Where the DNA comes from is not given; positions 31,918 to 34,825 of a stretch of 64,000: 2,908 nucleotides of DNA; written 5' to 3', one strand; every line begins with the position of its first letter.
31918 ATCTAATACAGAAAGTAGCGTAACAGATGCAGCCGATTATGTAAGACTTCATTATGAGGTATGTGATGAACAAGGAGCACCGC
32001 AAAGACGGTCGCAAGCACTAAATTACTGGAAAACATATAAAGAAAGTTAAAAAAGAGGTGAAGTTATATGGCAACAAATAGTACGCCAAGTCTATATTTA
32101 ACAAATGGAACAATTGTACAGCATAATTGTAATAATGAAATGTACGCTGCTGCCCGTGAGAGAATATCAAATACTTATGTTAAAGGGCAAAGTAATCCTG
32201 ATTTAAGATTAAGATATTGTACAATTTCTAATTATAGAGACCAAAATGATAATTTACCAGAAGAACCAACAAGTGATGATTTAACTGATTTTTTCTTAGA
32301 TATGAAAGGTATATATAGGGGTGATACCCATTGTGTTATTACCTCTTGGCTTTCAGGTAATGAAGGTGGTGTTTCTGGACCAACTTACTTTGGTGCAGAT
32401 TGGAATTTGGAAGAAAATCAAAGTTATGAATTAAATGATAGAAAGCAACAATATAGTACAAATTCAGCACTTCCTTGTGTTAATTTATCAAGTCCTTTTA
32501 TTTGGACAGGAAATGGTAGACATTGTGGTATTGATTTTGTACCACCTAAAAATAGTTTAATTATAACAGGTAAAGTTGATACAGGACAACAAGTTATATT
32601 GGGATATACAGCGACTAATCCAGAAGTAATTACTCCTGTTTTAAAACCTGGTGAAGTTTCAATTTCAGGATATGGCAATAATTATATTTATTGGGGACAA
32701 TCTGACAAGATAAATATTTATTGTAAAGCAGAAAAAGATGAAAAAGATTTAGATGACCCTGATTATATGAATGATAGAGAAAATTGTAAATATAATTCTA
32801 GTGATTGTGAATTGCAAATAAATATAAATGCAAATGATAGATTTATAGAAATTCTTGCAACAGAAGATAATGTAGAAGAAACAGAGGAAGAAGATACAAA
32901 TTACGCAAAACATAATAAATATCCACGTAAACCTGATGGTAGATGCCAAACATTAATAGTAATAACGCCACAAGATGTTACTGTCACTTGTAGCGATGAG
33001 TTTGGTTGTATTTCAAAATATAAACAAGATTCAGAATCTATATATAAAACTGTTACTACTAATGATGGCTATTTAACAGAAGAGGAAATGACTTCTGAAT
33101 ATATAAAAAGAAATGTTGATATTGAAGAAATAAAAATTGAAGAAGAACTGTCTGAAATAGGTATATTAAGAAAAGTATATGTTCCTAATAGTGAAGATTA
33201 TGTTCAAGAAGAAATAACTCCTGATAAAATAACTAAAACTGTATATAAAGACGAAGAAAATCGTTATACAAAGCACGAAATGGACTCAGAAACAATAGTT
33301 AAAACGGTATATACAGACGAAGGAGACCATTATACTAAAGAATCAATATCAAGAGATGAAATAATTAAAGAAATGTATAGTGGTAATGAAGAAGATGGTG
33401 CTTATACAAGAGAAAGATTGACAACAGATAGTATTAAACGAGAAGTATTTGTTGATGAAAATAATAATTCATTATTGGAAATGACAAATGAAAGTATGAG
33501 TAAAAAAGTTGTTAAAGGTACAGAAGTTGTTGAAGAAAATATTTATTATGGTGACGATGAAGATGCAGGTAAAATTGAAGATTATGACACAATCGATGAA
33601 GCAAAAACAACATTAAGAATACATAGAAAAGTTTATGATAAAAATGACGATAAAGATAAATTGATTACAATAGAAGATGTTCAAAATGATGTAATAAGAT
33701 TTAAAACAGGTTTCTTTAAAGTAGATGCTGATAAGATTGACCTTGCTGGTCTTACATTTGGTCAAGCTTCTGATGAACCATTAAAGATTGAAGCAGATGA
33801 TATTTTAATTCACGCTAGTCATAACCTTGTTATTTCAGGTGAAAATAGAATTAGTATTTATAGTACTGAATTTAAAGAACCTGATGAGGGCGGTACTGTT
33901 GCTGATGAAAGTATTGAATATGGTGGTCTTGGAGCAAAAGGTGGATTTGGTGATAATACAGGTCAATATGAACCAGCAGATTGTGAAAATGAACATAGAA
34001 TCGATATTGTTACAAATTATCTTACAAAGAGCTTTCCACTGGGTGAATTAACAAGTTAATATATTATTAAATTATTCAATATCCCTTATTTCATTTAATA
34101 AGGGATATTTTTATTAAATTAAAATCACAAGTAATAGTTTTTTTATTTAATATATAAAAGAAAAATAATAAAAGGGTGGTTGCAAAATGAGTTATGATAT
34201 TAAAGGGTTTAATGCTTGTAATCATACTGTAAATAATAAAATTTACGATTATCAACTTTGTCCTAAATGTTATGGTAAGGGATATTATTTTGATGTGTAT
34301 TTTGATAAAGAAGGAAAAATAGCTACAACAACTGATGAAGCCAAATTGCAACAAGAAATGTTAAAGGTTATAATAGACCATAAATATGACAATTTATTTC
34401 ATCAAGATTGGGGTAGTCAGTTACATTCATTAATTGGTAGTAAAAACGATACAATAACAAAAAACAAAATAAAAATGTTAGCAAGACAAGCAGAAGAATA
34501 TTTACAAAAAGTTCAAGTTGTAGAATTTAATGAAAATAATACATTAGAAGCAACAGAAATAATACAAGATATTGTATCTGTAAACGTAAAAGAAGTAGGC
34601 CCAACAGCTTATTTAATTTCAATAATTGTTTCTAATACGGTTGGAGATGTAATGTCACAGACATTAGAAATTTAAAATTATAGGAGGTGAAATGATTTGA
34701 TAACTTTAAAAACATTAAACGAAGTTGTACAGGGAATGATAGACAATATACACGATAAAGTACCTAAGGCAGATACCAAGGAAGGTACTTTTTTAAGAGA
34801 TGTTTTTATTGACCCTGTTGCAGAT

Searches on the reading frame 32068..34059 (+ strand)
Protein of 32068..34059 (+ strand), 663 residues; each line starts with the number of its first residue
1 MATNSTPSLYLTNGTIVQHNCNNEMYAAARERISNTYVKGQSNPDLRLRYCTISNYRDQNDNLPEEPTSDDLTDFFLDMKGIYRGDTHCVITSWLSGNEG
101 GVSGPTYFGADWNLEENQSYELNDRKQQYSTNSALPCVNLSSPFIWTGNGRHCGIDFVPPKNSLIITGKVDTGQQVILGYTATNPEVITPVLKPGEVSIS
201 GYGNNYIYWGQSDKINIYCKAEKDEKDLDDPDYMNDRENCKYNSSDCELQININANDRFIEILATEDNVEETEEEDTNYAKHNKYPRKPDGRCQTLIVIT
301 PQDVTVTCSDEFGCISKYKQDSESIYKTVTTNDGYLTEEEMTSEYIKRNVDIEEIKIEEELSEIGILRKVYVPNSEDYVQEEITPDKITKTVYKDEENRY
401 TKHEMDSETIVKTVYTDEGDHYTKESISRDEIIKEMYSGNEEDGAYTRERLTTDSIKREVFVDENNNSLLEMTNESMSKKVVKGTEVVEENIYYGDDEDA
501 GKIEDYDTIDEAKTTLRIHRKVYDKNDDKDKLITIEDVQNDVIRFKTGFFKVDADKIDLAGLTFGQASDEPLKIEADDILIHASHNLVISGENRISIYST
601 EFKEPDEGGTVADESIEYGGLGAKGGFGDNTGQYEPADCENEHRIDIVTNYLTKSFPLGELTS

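Call 3: search_protein_families(library=pfam, proteins=[window:32068-34059:+], max_evalue=0.01)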
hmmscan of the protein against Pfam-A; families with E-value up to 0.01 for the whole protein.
window:32068-34059:+ (663 aa): 0 families

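Call 6: search_protein_families(library=phrogs, proteins=[window:32068-34059:+], max_evalue=0.001)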
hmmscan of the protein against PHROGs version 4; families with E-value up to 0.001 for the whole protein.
window:32068-34059:+ (663 aa): 0 families

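Call 44: search_solved_structures(query=window:32068-34059:+, max_evalue=5)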
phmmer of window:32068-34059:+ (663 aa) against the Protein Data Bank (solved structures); distinct sequences matched with E-value up to 5: 0.

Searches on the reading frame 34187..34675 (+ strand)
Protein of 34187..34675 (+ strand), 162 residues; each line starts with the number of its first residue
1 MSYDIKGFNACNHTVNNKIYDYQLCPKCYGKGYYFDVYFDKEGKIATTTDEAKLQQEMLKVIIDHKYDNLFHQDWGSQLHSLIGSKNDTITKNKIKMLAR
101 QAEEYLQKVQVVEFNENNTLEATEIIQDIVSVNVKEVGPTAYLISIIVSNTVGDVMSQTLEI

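Call 18: search_protein_families(library=pfam, proteins=[window:34187-34675:+], max_evalue=0.1)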
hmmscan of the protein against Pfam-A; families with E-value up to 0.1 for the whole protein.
window:34187-34675:+ (162 aa): 1 family
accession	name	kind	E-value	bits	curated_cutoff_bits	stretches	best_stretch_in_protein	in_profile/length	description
PF05408.17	Peptidase_C28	-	0.039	14.2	27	1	87-145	48-105/201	Foot-and-mouth virus L-proteinase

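Call 19: search_protein_families(library=phrogs, proteins=[window:34187-34675:+], max_evalue=0.01)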
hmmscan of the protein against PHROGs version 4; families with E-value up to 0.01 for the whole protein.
window:34187-34675:+ (162 aa): 2 families
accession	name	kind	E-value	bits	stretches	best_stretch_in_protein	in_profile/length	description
phrog_2669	-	tail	7.9e-06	27.1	1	44-136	18-106/138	baseplate protein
phrog_975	-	tail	0.00027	21.1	1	40-121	123-204/238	baseplate protein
